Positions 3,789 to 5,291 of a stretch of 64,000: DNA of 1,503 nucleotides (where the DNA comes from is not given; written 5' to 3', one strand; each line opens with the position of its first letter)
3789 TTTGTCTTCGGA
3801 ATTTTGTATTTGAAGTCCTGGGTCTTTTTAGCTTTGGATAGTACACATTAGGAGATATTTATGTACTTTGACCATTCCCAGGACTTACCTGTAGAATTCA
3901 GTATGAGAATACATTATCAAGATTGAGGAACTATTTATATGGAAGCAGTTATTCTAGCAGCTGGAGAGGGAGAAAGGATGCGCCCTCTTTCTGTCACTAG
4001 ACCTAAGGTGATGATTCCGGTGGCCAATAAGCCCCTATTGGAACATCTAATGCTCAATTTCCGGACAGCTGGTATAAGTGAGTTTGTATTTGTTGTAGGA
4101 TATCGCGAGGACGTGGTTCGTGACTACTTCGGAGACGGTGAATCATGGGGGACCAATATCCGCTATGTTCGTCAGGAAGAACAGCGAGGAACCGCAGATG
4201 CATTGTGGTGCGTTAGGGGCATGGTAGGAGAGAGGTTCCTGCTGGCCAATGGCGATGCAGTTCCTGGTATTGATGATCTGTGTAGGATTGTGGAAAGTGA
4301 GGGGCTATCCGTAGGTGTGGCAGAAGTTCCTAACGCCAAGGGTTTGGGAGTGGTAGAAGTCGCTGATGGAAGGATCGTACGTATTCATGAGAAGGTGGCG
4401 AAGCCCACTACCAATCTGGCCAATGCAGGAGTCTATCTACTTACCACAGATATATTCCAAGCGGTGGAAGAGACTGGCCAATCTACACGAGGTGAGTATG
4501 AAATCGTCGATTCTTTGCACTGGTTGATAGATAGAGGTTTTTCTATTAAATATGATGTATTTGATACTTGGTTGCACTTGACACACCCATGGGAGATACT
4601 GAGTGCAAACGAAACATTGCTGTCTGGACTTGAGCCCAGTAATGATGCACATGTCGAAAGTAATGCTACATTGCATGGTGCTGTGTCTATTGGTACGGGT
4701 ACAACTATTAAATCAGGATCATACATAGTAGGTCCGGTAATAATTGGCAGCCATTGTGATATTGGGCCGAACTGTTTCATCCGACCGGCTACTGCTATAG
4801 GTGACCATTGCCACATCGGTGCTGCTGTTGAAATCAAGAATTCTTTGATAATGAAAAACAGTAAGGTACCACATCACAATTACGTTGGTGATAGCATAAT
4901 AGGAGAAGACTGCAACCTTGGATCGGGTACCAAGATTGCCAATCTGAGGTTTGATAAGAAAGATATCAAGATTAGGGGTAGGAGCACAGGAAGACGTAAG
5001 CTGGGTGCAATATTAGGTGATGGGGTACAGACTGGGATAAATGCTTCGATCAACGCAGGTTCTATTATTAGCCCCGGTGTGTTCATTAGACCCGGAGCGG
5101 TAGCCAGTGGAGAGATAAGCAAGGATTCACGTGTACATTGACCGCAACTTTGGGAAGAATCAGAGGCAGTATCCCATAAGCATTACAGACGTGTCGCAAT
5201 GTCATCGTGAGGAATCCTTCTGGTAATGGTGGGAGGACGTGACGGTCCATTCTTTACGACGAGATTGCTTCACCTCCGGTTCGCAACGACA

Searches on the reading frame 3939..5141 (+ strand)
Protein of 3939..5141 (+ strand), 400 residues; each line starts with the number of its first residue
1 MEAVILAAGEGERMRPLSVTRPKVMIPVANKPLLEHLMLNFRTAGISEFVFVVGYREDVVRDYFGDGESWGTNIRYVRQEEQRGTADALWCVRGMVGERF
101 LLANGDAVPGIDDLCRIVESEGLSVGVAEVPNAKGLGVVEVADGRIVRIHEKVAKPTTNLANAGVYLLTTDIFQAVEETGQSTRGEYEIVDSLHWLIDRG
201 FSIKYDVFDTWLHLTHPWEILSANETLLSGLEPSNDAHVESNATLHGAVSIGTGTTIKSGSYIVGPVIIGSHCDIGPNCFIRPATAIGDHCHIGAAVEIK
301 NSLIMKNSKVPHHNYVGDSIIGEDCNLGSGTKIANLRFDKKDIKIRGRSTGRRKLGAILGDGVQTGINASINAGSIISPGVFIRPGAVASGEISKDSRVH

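Call 7: search_protein_families(library=pfam, proteins=[window:3939-5141:+])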
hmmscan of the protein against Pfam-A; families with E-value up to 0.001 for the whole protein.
window:3939-5141:+ (400 aa): 7 families
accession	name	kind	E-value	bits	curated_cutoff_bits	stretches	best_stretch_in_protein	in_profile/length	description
PF00483.29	NTP_transferase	-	3e-31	109.3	21.2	1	3-203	2-216/245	Nucleotidyl transferase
PF25084.1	LbH_EIF2B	-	8.2e-20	71.2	54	3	267-335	22-89/105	EIF2B subunit epsilon LbH domain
PF00132.30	Hexapep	-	1.5e-18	66.1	27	2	249-282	2-35/36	Bacterial transferase hexapeptide (six repeats)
PF12804.13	NTP_transf_3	-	1.5e-09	38.6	27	1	3-106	1-95/160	MobA-like NTP transferase domain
PF25087.1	GMPPB_C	-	1.5e-07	31.5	39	1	263-343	1-81/110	GMPPB C-terminal domain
PF24894.1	Hexapep_GlmU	-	5.8e-06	26.8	23.3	0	289-340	23-73/104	GlmU-like, C-terminal hexapeptide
PF14602.12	Hexapep_2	-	6.1e-05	23.1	27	1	266-295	1-28/34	Hexapeptide repeat of succinyl-transferase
